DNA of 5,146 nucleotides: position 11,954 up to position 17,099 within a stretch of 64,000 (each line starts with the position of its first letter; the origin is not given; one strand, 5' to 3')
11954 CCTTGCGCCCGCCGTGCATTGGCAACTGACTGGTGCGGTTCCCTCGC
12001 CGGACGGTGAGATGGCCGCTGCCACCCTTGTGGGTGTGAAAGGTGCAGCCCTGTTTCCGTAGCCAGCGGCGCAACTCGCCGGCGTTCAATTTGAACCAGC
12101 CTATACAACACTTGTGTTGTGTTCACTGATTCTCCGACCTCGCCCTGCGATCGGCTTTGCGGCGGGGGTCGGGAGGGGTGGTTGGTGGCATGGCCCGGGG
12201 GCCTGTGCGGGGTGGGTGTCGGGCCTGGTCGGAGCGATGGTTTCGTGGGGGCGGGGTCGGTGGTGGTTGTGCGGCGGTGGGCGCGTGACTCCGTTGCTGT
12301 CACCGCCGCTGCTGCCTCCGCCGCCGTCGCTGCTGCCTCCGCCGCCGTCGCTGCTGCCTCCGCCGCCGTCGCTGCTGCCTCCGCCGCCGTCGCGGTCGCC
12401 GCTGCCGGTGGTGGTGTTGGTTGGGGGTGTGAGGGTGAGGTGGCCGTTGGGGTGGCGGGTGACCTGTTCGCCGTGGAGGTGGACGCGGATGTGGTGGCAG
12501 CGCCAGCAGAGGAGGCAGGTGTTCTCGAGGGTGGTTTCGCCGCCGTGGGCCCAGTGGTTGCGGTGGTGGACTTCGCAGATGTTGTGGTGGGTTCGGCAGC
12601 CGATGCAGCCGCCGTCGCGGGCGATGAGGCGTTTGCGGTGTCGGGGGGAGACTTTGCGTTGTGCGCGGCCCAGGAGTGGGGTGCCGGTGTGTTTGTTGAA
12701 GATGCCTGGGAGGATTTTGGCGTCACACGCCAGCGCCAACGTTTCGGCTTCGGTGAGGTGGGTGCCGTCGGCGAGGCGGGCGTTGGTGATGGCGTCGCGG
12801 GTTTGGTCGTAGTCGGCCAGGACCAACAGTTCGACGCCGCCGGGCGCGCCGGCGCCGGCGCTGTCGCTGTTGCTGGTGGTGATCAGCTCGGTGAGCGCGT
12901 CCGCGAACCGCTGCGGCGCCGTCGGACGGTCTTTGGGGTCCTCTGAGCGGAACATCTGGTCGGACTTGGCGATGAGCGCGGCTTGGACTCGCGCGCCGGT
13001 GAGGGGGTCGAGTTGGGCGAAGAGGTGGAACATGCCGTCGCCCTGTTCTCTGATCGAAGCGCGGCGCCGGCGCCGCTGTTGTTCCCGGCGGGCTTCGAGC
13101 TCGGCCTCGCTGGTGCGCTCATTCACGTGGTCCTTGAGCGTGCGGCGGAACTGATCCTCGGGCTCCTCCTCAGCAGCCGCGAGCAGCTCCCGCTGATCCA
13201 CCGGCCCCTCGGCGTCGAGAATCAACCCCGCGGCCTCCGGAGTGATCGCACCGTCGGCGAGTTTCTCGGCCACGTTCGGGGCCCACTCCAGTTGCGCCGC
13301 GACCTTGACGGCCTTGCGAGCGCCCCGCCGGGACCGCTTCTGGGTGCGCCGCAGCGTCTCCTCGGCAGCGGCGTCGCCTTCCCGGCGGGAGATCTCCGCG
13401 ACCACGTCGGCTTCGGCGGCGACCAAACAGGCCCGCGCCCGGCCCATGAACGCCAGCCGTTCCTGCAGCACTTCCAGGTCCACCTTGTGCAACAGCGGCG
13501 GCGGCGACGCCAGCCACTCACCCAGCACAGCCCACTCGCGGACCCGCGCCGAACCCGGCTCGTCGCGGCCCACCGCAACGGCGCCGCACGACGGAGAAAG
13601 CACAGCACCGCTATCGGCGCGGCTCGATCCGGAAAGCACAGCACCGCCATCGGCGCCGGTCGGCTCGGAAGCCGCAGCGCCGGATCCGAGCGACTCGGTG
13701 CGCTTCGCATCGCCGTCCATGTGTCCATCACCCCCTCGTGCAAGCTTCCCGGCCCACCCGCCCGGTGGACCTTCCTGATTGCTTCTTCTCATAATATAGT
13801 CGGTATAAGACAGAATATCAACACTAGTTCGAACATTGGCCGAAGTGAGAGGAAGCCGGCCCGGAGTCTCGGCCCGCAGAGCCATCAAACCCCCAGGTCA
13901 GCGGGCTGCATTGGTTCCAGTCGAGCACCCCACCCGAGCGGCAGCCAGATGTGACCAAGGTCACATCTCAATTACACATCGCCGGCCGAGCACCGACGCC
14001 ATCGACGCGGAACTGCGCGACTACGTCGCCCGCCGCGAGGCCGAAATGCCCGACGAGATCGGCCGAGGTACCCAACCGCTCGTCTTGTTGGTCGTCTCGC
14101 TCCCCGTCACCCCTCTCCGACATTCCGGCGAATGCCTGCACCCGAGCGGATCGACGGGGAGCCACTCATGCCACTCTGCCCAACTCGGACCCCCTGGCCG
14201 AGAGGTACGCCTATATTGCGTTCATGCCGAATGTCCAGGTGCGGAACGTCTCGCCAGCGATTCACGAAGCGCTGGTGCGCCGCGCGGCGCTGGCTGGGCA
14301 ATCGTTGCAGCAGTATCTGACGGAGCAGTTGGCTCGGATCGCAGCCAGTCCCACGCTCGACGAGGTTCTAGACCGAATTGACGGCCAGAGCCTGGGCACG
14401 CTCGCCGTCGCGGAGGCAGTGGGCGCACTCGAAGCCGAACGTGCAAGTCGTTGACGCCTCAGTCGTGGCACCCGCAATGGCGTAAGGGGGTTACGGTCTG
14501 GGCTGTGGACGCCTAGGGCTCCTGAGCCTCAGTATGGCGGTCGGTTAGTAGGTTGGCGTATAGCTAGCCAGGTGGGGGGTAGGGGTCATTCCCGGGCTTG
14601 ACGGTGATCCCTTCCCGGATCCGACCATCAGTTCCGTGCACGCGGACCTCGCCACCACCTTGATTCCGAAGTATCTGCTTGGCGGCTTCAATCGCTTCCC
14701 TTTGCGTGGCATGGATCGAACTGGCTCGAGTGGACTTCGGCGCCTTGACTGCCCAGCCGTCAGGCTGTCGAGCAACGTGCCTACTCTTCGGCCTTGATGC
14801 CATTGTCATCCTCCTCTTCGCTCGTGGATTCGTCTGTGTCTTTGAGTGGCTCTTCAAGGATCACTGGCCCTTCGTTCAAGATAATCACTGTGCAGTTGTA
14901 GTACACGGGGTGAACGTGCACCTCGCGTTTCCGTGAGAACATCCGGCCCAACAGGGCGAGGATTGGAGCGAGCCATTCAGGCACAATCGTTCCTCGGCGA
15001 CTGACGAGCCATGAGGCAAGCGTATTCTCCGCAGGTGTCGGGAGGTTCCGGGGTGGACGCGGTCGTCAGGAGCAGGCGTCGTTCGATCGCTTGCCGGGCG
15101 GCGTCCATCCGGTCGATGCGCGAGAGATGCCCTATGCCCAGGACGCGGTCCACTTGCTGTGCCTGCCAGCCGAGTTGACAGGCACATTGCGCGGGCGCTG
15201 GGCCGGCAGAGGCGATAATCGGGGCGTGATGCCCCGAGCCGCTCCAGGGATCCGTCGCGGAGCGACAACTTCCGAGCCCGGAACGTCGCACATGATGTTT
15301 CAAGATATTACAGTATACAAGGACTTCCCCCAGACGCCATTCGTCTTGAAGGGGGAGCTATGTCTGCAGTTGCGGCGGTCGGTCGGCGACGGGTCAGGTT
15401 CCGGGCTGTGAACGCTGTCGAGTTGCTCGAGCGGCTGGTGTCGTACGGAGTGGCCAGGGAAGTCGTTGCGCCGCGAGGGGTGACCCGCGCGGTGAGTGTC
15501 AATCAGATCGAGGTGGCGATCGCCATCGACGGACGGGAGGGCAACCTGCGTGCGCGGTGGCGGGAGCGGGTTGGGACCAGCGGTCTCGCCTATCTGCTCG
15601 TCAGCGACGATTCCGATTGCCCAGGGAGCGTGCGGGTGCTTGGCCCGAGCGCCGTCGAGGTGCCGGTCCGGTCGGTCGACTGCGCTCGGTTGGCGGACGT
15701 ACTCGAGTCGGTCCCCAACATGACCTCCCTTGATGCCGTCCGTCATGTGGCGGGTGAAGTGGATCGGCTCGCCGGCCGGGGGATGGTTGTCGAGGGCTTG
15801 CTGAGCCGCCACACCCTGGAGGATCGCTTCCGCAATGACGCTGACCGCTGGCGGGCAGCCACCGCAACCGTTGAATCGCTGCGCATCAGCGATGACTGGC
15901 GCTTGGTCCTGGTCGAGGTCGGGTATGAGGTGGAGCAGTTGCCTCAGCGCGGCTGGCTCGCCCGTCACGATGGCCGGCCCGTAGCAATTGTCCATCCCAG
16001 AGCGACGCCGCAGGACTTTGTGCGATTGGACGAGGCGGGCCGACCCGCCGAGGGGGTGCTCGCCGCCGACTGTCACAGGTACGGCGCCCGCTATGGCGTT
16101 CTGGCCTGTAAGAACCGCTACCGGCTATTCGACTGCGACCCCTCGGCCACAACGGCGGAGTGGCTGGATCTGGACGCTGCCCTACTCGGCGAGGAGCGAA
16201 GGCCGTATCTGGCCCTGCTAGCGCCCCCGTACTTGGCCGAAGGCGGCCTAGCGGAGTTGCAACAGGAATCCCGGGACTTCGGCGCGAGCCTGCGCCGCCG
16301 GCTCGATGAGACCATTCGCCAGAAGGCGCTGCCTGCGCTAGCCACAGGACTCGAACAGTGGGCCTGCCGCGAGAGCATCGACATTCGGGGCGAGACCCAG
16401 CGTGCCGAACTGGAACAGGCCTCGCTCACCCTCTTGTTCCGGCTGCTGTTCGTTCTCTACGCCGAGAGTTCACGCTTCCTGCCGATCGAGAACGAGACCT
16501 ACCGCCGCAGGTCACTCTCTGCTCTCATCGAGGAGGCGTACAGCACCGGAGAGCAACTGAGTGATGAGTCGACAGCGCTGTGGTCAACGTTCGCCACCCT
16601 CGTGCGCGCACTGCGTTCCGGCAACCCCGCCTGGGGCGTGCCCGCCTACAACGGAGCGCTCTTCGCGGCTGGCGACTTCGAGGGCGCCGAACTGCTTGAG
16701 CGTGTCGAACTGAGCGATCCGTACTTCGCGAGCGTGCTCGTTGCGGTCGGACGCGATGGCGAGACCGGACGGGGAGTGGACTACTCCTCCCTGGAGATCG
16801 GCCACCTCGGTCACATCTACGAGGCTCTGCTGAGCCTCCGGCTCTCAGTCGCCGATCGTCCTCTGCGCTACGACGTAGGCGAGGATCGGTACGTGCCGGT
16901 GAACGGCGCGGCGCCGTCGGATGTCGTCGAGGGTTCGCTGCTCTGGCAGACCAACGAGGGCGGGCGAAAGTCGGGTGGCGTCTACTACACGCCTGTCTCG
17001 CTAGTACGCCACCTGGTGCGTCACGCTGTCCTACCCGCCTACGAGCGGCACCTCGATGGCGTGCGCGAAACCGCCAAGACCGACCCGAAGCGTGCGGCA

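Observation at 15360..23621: Methyltransferase + PLD-SNF2 helicase-nuclease + SIR2-like gene: a compact RM-like module that fits no named defence system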

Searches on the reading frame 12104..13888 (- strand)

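Call 10: search_protein_families(library=pfam, proteins=[window:12104-13888:-], max_evalue=0.001)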
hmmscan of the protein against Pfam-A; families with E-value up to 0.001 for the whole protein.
window:12104-13888:- (595 aa): 1 family
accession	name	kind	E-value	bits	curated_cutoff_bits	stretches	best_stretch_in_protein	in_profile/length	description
PF01844.29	HNH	-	0.00063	20.3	21.4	0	428-466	1-42/47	HNH endonuclease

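Call 89: search_protein_families(library=padloc, proteins=[window:12104-13888:-], max_evalue=0.00001)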
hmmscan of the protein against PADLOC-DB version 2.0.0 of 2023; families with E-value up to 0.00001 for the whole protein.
window:12104-13888:- (595 aa): 0 families

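Call 92: search_protein_families(library=pfam, proteins=[window:12104-13888:-], max_evalue=0.01)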
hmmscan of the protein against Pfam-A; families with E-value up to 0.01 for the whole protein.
window:12104-13888:- (595 aa): 1 family
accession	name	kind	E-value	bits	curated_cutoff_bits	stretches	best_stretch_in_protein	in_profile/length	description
PF01844.29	HNH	-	0.00063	20.3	21.4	1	428-466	1-42/47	HNH endonuclease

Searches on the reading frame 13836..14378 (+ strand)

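Call 43: search_protein_families(library=pfam, proteins=[window:13836-14378:+], max_evalue=5)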
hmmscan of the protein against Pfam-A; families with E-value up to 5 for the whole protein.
window:13836-14378:+ (181 aa): 1 family
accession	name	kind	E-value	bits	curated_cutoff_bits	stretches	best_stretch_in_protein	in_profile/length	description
PF06253.16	MTTB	-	0.16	10.3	25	1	50-72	478-500/500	Trimethylamine methyltransferase (MTTB)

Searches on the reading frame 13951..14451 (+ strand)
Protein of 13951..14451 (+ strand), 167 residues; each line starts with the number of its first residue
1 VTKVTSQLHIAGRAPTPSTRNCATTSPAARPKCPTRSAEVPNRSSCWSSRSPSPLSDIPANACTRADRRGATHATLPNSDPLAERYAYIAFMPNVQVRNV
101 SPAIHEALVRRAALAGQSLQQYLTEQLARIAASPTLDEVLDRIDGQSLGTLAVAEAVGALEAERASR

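Call 43: search_protein_families(library=pfam, proteins=[window:13951-14451:+], max_evalue=5)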
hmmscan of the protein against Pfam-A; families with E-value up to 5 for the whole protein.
window:13951-14451:+ (167 aa): 4 families
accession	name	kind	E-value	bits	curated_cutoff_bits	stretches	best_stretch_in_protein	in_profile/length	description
PF22513.2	FitA-like_RHH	-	7.1e-07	29.5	27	1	93-129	1-37/39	Antitoxin FitA-like, ribbon-helix-helix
PF05534.18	HicB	-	0.04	14.3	21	1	100-126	24-50/51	HicB family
PF09386.16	ParD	-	0.12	13.2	27.3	1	100-132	8-40/80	Antitoxin ParD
PF21983.2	NikA-like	-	0.18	12.4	27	1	100-125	11-36/72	Mobilization protein NikA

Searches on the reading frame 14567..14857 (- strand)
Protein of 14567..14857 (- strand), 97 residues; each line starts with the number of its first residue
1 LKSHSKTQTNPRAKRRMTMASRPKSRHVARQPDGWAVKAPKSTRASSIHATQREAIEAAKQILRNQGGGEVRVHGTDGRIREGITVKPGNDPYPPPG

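Call 43: search_protein_families(library=pfam, proteins=[window:14567-14857:-], max_evalue=5)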
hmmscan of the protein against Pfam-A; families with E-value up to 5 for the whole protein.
window:14567-14857:- (97 aa): 2 families
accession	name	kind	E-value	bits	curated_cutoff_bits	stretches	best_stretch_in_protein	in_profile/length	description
PF09954.14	DUF2188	-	5.8e-21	74.9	22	1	27-85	2-61/62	Uncharacterized protein conserved in bacteria (DUF2188)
PF06737.19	Transglycosylas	-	0.18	12.9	27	1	32-69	35-72/77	Transglycosylase-like domain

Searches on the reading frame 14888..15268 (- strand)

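Call 43: search_protein_families(library=pfam, proteins=[window:14888-15268:-], max_evalue=5)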
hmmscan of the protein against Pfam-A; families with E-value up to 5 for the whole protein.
window:14888-15268:- (127 aa): 1 family
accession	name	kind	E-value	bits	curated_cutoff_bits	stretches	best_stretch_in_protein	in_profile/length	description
PF11591.13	2Fe-2S_Ferredox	-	0.62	10.4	25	1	10-29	12-31/34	Ferredoxin chloroplastic transit peptide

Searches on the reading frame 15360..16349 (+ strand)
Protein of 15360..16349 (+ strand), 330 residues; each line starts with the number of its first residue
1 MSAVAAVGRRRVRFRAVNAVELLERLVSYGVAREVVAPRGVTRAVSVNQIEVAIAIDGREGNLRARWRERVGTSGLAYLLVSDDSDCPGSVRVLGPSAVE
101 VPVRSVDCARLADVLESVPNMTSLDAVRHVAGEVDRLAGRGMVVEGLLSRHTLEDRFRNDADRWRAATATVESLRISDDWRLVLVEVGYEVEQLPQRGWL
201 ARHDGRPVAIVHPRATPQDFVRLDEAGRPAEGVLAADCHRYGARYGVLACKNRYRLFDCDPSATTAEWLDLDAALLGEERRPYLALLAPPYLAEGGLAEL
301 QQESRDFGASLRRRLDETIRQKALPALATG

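Call 43: search_protein_families(library=pfam, proteins=[window:15360-16349:+], max_evalue=5)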
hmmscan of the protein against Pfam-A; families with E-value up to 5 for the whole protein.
window:15360-16349:+ (330 aa): 0 families

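Call 91: search_protein_representatives(protein=window:15360-16259:+)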
Query: 300 residues. Proteins with E-value up to 0.001 (for the whole library): 179; up to 1e-10: 123; up to 1e-30: 41. The best 150 are listed.
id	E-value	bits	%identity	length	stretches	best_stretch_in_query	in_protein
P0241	3.1e-156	535.4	83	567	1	1-299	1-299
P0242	8.7e-140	481.3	74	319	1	2-300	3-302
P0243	5.4e-83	295.0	61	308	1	63-298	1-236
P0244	3.5e-80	285.7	50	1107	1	17-300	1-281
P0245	1.6e-76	273.7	47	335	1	19-296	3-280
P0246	3.1e-76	272.8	57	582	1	63-300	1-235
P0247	2.7e-64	233.6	46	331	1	18-300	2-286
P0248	8.3e-63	228.7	50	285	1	74-300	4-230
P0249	1.1e-62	228.3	53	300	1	63-261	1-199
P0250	8.3e-60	218.8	60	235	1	63-240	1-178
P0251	1.8e-57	211.2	46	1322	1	5-297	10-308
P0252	8.9e-56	205.6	43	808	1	12-299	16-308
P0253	8.9e-54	199.0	44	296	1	18-300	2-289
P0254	2.7e-50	187.6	44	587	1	15-299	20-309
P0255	3.2e-49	184.1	41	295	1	21-226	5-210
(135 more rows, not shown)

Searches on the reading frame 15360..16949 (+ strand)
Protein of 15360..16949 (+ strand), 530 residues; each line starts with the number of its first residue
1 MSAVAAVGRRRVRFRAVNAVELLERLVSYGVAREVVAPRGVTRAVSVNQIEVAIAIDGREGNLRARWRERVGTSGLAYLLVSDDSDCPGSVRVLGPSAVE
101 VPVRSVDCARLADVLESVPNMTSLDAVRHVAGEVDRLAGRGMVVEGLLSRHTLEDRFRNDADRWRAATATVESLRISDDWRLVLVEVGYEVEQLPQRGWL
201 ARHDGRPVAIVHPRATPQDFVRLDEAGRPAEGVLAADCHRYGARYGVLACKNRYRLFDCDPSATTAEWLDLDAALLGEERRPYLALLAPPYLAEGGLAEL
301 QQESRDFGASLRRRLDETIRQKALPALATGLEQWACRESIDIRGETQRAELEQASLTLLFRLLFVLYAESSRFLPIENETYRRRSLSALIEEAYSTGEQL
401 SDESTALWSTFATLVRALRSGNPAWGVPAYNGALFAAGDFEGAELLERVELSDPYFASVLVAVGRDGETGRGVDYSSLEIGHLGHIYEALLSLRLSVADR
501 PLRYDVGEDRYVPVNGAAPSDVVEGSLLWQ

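Call 39: predict_structure(alignment_id=A3)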
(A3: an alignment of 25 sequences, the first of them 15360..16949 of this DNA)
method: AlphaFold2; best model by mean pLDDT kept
length: 530 residues; sequences in the alignment: 25
mean_pLDDT: 86.0   pTM: 0.76
mean pLDDT of the five models: 86.0, 85.6, 85.0, 83.1, 77.9
residues with pLDDT >= 90: 247; 70-90: 246; 50-70: 23; < 50: 14
segments of 3 or more residues with pLDDT < 50: 1-11, 225-227
pLDDT, mean of each block of 10 residues (from residue 1): 36 78 93 89 93 89 84 80 89 86 87 92 87 86 79 86 94 89 92 91 94 82 56 83 92 89 71 90 92 88 86 89 94 94 94 95 91 76 91 90 87 91 74 78 90 95 85 80 85 92 88 82 92
secondary structure, 60 per line:
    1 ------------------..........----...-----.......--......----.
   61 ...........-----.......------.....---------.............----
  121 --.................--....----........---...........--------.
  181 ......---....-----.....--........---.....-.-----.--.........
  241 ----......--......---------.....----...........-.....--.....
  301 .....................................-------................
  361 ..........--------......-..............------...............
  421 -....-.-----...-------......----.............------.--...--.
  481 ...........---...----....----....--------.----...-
elements in order: H19-28 E33-35 E41-47 E50-55 H60-71 E77-83 E90-94 E104-107 H108-116 H123-139 E142-145 H150-157 H161-171 H180-186 E190-193 E199-203 E206-213 H217-221 H232-240 E245-250 E253-258 E268-272 H277-287 H289-293 H296-337 H345-370 H379-384 H386-399 H406-420 H443-448 H453-464 H480-491 E495-497 E502-505 E510-513 E527-529

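Call 41: fold_search(model_id=the predicted structure, library=pdb)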
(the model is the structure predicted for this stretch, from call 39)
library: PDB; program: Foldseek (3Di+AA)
matches with E <= 10: 206; with E <= 0.001: 0
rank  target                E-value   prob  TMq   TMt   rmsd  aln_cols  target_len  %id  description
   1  1qy9_A                4.0e-02  0.16  0.11  0.15  15.0       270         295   16  Crystal structure of E. coli Se-MET protein YDDE (released 2004-06-08)
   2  3s1s                  4.9e-02  0.51  0.17  0.11  17.6       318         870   10  Characterization and crystal structure of the type IIG restriction endonuclease BpuSI (released 2011-07-13)
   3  1qya_B                5.1e-02  0.14  0.11  0.15  14.1       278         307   14  CRYSTAL STRUCTURE OF E. COLI PROTEIN YDDE (released 2004-06-08)
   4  1qy9_C                6.9e-02  0.13  0.11  0.15  14.6       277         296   14  Crystal structure of E. coli Se-MET protein YDDE (released 2004-06-08)
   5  1qy9_D                1.6e-01  0.11  0.11  0.16  15.2       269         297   17  Crystal structure of E. coli Se-MET protein YDDE (released 2004-06-08)
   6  3ulk_A                3.9e-01  0.08  0.09  0.09  18.0       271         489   14  E. coli Ketol-acid reductoisomerase in complex with NADPH and Mg2+ (released 2012-10-17)
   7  3n2q                  4.7e-01  0.06  0.10  0.16  18.4       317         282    5  Crystal structure of Sex pheromone staph-cAM373 precursor (released 2010-06-02)
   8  2w00_B                5.0e-01  0.16  0.10  0.06  18.1       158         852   14  Crystal structure of the HsdR subunit of the EcoR124I restriction enzyme in complex with ATP (released 2008-12-16)
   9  1ob8_A                5.5e-01  0.80  0.15  0.52   4.5       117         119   16  Holliday Junction Resolving Enzyme (released 2004-10-15)
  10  1yrl_A                5.5e-01  0.08  0.10  0.10  17.2       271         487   13  Escherichia coli ketol-acid reductoisomerase (released 2005-10-11)
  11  2w00_A                6.7e-01  0.10  0.12  0.08  18.6       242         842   13  Crystal structure of the HsdR subunit of the EcoR124I restriction enzyme in complex with ATP (released 2008-12-16)
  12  3mog_A                7.8e-01  0.18  0.10  0.11  13.3       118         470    9  Crystal structure of 3-hydroxybutyryl-CoA dehydrogenase from Escherichia coli K12 substr. MG1655 (released 2010-06-23)
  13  5ght                  7.8e-01  0.06  0.10  0.11  17.7       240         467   10  DNA replication protein (released 2016-10-12)
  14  4py5_A                8.2e-01  0.14  0.08  0.14  16.7       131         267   15  Thermovibrio ammonificans RNase H3 in complex with 19-mer RNA/DNA (released 2014-07-30)
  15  6dvs                  8.2e-01  0.03  0.09  0.11  18.8       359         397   13  Crystal structure of Pseudomonas stutzeri D-phenylglycine aminotransferase (released 2018-09-12)
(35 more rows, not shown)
